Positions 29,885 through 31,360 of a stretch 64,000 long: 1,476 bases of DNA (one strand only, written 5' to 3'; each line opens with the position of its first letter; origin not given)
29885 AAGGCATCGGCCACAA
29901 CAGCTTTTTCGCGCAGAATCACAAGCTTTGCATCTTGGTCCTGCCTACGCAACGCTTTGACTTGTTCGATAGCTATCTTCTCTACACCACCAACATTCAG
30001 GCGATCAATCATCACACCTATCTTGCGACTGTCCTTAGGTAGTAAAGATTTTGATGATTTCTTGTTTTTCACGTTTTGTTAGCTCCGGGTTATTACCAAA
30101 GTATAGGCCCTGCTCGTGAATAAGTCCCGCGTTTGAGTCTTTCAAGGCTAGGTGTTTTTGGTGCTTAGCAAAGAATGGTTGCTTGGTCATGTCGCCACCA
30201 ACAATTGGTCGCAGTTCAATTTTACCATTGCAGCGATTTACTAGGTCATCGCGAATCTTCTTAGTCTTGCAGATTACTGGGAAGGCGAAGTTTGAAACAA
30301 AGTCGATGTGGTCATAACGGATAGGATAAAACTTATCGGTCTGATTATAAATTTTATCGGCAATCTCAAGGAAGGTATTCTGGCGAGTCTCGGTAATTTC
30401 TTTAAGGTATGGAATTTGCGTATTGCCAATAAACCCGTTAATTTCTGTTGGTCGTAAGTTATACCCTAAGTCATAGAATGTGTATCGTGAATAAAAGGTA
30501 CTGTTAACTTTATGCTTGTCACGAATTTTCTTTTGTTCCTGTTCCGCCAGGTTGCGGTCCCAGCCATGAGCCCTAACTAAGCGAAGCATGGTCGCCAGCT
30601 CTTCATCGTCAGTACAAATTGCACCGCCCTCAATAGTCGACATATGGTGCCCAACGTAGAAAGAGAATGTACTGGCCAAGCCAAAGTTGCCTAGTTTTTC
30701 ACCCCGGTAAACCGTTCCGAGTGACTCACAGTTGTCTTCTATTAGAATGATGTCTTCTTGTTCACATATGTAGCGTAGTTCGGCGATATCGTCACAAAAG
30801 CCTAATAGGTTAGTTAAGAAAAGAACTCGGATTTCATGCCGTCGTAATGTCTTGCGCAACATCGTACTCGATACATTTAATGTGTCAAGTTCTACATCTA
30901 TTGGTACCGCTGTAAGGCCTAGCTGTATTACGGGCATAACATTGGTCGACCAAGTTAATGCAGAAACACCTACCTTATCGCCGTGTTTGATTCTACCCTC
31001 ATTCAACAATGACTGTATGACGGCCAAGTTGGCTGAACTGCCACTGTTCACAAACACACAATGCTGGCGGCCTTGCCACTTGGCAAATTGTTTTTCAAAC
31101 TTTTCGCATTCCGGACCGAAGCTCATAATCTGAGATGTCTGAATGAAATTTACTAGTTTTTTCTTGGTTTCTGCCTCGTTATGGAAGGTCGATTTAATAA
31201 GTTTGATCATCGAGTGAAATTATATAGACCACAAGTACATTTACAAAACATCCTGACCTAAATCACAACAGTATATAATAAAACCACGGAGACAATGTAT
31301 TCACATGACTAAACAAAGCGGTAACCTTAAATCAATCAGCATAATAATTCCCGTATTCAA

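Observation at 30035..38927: ColD/E1-type 3-dehydratase plus Gmd and an Rmd-like reductase: possible GDP-3,6-dideoxyhexose pathway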

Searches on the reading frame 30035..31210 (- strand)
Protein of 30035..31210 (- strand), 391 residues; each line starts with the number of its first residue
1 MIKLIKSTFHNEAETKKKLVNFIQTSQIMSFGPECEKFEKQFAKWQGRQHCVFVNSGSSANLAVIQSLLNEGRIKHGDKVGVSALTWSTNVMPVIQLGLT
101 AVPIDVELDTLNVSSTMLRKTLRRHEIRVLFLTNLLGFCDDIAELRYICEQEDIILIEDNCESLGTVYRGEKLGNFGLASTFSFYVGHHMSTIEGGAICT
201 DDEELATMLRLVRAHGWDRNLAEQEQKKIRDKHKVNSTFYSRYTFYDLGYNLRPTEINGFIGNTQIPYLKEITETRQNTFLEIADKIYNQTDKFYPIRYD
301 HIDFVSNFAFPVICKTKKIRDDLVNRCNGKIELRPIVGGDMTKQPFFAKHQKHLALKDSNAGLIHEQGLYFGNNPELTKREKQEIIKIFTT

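Call 4: search_protein_families(library=ncbifam, proteins=[window:30035-31210:-], max_evalue=0.00001)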
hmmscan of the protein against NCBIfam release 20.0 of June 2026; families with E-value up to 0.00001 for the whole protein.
window:30035-31210:- (391 aa): 9 families
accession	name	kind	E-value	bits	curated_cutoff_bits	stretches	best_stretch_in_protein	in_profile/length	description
NF011936.0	PRK15407.1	equivalog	6.2e-64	216.3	423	1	28-389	60-432/440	lipopolysaccharide biosynthesis protein RfbH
TIGR03588.1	PseC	equivalog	5.3e-41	140.8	423.5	1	18-300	15-288/380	UDP-4-amino-4,6-dideoxy-N-acetyl-beta-L-altrosamine transaminase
TIGR04181.1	NHT_00031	hypoth_equivalog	2.9e-36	125.1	420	1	8-353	7-341/359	LegC family aminotransferase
NF008658.2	PRK11658.1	equivalog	7.9e-31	107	631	1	21-285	21-269/379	UDP-4-amino-4-deoxy-L-arabinose aminotransferase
NF008687.0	PRK11706.1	equivalog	8.4e-22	77.4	375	1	21-324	19-306/375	dTDP-4-amino-4,6-dideoxygalactose transaminase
TIGR04427.1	PLP_DesI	equivalog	3.6e-19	69.1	650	1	23-221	42-233/390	dTDP-4-dehydro-6-deoxyglucose aminotransferase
TIGR02379.1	ECA_wecE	subfamily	1.5e-15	56.9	434.85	1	37-291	35-272/376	dTDP-4-amino-4,6-dideoxy-D-glucose transaminase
NF006003.0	PRK08133.1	equivalog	7.4e-07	28.2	522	1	32-216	65-244/396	O-succinylhomoserine sulfhydrylase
TIGR00858.1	bioF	equivalog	6.3e-06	25.2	426.45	0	35-86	68-119/365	8-amino-7-oxononanoate synthase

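Call 5: search_protein_families(library=pfam, proteins=[window:30035-31210:-], max_evalue=0.00001)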
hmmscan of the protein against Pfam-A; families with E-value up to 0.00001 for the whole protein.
window:30035-31210:- (391 aa): 3 families
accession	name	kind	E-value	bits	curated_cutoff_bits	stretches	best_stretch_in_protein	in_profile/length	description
PF01041.23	DegT_DnrJ_EryC1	-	1.4e-61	209.2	19.8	1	13-388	5-358/360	DegT/DnrJ/EryC1/StrS aminotransferase family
PF00266.25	Aminotran_5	-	3.5e-06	26.7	21.5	1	34-164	44-180/371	Aminotransferase class-V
PF01053.26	Cys_Met_Meta_PP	-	5.5e-06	25.6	27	1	33-212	52-225/381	Cys/Met metabolism PLP-dependent enzyme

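Call 6: search_solved_structures(query=window:30035-31210:-, max_evalue=1e-10, show_alignments=4)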
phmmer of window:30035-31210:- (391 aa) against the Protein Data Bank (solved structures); distinct sequences matched with E-value up to 1e-10: 48.
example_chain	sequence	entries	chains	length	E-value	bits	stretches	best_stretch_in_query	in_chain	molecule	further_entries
2gms_A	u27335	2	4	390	2.9e-59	204.3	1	17-374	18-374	Putative pyridoxamine 5-phosphate-dependent dehydrase, Wbdk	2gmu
3b8x_A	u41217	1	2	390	2.7e-58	201.1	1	17-374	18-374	Pyridoxamine 5-phosphate-dependent dehydrase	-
2r0t_A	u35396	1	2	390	5e-58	200.2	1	17-374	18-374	Pyridoxamine 5-phosphate-dependent dehydrase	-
3gr9_A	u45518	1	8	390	5.2e-58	200.2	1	17-374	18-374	ColD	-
3bcx_A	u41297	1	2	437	3.5e-42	148.1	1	32-383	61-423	CDP-6-deoxy-L-threo-D-glycero-4-hexulose-3-dehydrase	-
3bb8_A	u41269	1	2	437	6.3e-41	144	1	32-383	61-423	CDP-4-keto-6-deoxy-D-glucose-3-dehydrase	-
9wvy_A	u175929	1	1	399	1.8e-34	122.7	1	26-282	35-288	Putative NDP-4-keto-6-deoxyglucose-3-dehydratase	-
3bn1_A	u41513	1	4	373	4.9e-26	94.9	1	20-220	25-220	Perosamine synthetase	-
7b0m_AAA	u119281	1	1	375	5.4e-26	94.8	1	16-212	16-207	Sugar aminotransferase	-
3dr7_A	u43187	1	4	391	5.8e-26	94.7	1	20-220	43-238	Putative perosamine synthetase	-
3dr4_A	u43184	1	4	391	8e-26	94.2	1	20-220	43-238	Putative perosamine synthetase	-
5u1z_A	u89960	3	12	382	1.1e-24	90.5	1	3-217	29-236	Putative aminotransferase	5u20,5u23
5u21_A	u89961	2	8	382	1.5e-24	90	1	3-217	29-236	Putative aminotransferase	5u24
7b0d_A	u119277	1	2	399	1.3e-23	87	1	30-219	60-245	Glutamine--scyllo-inositol transaminase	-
2oga_A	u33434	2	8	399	4.1e-22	82.1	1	12-221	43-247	Transaminase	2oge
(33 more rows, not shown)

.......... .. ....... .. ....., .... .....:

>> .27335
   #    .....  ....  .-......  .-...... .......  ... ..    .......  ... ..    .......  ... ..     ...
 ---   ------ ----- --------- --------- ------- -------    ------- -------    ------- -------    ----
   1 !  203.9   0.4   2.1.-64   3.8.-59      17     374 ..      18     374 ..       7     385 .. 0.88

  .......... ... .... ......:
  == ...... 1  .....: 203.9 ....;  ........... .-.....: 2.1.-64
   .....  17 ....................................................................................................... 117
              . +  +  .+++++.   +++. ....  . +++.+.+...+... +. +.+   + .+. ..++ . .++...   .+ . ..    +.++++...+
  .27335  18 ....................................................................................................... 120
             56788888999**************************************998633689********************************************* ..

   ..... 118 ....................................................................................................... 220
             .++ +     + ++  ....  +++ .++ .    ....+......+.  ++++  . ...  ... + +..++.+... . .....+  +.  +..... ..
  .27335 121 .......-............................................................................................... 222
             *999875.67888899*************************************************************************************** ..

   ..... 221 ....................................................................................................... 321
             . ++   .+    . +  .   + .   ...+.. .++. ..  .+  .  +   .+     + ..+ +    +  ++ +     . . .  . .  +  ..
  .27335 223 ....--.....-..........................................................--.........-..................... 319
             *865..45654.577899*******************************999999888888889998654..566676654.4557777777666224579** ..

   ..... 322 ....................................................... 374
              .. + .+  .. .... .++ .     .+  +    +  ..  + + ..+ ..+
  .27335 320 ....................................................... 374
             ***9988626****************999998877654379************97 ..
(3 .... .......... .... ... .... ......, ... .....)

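Call 10: find_related_loci(query=window:30035-31210:-, collection=genome_contigs, flank=10000)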
Query window:30035-31210:- (391 aa) in genome_contigs; peptide patterns used: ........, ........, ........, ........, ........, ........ (x = any residue, [..] = any of these).
91 stretches matched a pattern; 33 encode a relative of the query (tblastn E <= 1e-3); 33 distinct loci.
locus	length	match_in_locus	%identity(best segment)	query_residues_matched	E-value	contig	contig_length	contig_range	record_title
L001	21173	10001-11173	91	1-391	0e+0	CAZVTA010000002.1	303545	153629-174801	MAG TPA_asm: uncultured Candidatus Saccharibacteria bacterium isolate SRP342105_co3_76 genome assembly, contig: NODE_8_l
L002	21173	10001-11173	89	1-391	0e+0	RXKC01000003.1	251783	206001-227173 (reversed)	MAG: Candidatus Saccharibacteria bacterium isolate AWTP1-31 sample_9_scaffold_14, whole genome shotgun sequence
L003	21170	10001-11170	78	1-390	0e+0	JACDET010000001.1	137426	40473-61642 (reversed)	MAG: Candidatus Levyibacteriota bacterium isolate MGR_bin367 SD2903_NODE_3_length_137426_cov_1.194889, whole genome shot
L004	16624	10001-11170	78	1-390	0e+0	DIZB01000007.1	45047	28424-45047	MAG TPA_asm: Candidatus Saccharibacteria bacterium UBA6039 UBA6039_contig_247, whole genome shotgun sequence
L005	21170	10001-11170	77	1-390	0e+0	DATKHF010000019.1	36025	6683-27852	MAG TPA_asm: Candidatus Saccharimonadales bacterium isolate SMAG_U14570 k141_92032, whole genome shotgun sequence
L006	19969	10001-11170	76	1-390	0e+0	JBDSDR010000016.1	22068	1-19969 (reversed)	MAG: Candidatus Saccharimonadales bacterium isolate cluster1_bin.186 k127_3006165, whole genome shotgun sequence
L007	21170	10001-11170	75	1-390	0e+0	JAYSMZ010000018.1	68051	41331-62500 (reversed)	MAG: bacterium isolate GFS_10842 GFS_10842_17, whole genome shotgun sequence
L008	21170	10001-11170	74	1-390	0e+0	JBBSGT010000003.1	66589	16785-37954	MAG: Candidatus Levyibacteriota bacterium isolate LS2_sbin.47 LS2_sbin.47_K_531395_L_66589_cov_17.9999, whole genome sho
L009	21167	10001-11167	76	1-389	0e+0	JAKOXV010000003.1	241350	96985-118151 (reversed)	MAG: bacterium isolate JPNG_metabat.9 k201_315336, whole genome shotgun sequence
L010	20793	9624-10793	75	1-391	0e+0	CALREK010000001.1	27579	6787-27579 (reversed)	MAG: uncultured Candidatus Saccharimonas sp. isolate RH-23may17-197 genome assembly, contig: RH-23may17-C12327, whole ge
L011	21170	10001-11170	75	1-390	0e+0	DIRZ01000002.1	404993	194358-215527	MAG TPA_asm: Candidatus Saccharibacteria bacterium UBA6223 UBA6223_contig_4080, whole genome shotgun sequence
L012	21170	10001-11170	73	1-391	0e+0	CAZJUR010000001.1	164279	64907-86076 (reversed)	MAG TPA_asm: uncultured Candidatus Saccharibacteria bacterium isolate SRP257259_co1_114 genome assembly, contig: NODE_68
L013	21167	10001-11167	74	1-390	0e+0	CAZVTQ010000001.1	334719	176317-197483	MAG TPA_asm: uncultured Candidatus Saccharibacteria bacterium isolate SRP292972_co3_73 genome assembly, contig: NODE_36_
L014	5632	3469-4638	73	1-391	0e+0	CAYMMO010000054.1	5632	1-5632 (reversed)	MAG TPA_asm: uncultured Candidatus Saccharibacteria bacterium isolate SRP286056_co2_538 genome assembly, contig: NODE_24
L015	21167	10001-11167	73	1-390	0e+0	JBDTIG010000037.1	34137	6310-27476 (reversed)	MAG: Candidatus Saccharimonas sp. isolate cluster2_bin.293 k127_2300061, whole genome shotgun sequence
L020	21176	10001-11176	66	1-390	0e+0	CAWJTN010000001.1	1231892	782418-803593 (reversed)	MAG: Candidatus Roizmanbacteria bacterium isolate MFD04408.bin.1.61 genome assembly, contig: contig_30883, whole genome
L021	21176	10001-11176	67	1-391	0e+0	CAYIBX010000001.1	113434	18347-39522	MAG TPA_asm: uncultured Gammaproteobacteria bacterium isolate ERP119705_co18_370 genome assembly, contig: NODE_77_length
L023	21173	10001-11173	65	1-389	0e+0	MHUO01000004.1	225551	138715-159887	MAG: Candidatus Wildermuthbacteria bacterium RIFOXYD1_FULL_50_12 rifoxyd1_full_scaffold_134, whole genome shotgun sequen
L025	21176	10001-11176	66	1-391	4e-177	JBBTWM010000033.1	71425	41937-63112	MAG: Patescibacteria group bacterium isolate H41-bin127_1 H41_bin127_1_000000000033, whole genome shotgun sequence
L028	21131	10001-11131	55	1-381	2e-136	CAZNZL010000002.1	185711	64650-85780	MAG TPA_asm: uncultured Candidatus Saccharibacteria bacterium isolate SRP144015_co1_12 genome assembly, contig: NODE_33_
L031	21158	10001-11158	52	1-390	4e-129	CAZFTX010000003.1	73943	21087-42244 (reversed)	MAG TPA_asm: uncultured Candidatus Saccharibacteria bacterium isolate SRP342105_co1_257 genome assembly, contig: NODE_42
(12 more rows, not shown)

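Call 26: search_solved_structures(query=window:30035-31210:-, max_evalue=1e-30, show_alignments=5)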
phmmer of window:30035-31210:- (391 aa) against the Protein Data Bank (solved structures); distinct sequences matched with E-value up to 1e-30: 7.
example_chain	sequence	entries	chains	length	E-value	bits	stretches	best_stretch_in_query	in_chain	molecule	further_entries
2gms_A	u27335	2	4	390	2.9e-59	204.3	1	17-374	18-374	Putative pyridoxamine 5-phosphate-dependent dehydrase, Wbdk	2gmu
3b8x_A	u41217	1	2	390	2.7e-58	201.1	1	17-374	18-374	Pyridoxamine 5-phosphate-dependent dehydrase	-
2r0t_A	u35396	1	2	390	5e-58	200.2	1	17-374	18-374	Pyridoxamine 5-phosphate-dependent dehydrase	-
3gr9_A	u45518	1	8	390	5.2e-58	200.2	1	17-374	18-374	ColD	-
3bcx_A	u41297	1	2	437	3.5e-42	148.1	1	32-383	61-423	CDP-6-deoxy-L-threo-D-glycero-4-hexulose-3-dehydrase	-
3bb8_A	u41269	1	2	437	6.3e-41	144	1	32-383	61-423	CDP-4-keto-6-deoxy-D-glucose-3-dehydrase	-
9wvy_A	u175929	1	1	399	1.8e-34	122.7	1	26-282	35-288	Putative NDP-4-keto-6-deoxyglucose-3-dehydratase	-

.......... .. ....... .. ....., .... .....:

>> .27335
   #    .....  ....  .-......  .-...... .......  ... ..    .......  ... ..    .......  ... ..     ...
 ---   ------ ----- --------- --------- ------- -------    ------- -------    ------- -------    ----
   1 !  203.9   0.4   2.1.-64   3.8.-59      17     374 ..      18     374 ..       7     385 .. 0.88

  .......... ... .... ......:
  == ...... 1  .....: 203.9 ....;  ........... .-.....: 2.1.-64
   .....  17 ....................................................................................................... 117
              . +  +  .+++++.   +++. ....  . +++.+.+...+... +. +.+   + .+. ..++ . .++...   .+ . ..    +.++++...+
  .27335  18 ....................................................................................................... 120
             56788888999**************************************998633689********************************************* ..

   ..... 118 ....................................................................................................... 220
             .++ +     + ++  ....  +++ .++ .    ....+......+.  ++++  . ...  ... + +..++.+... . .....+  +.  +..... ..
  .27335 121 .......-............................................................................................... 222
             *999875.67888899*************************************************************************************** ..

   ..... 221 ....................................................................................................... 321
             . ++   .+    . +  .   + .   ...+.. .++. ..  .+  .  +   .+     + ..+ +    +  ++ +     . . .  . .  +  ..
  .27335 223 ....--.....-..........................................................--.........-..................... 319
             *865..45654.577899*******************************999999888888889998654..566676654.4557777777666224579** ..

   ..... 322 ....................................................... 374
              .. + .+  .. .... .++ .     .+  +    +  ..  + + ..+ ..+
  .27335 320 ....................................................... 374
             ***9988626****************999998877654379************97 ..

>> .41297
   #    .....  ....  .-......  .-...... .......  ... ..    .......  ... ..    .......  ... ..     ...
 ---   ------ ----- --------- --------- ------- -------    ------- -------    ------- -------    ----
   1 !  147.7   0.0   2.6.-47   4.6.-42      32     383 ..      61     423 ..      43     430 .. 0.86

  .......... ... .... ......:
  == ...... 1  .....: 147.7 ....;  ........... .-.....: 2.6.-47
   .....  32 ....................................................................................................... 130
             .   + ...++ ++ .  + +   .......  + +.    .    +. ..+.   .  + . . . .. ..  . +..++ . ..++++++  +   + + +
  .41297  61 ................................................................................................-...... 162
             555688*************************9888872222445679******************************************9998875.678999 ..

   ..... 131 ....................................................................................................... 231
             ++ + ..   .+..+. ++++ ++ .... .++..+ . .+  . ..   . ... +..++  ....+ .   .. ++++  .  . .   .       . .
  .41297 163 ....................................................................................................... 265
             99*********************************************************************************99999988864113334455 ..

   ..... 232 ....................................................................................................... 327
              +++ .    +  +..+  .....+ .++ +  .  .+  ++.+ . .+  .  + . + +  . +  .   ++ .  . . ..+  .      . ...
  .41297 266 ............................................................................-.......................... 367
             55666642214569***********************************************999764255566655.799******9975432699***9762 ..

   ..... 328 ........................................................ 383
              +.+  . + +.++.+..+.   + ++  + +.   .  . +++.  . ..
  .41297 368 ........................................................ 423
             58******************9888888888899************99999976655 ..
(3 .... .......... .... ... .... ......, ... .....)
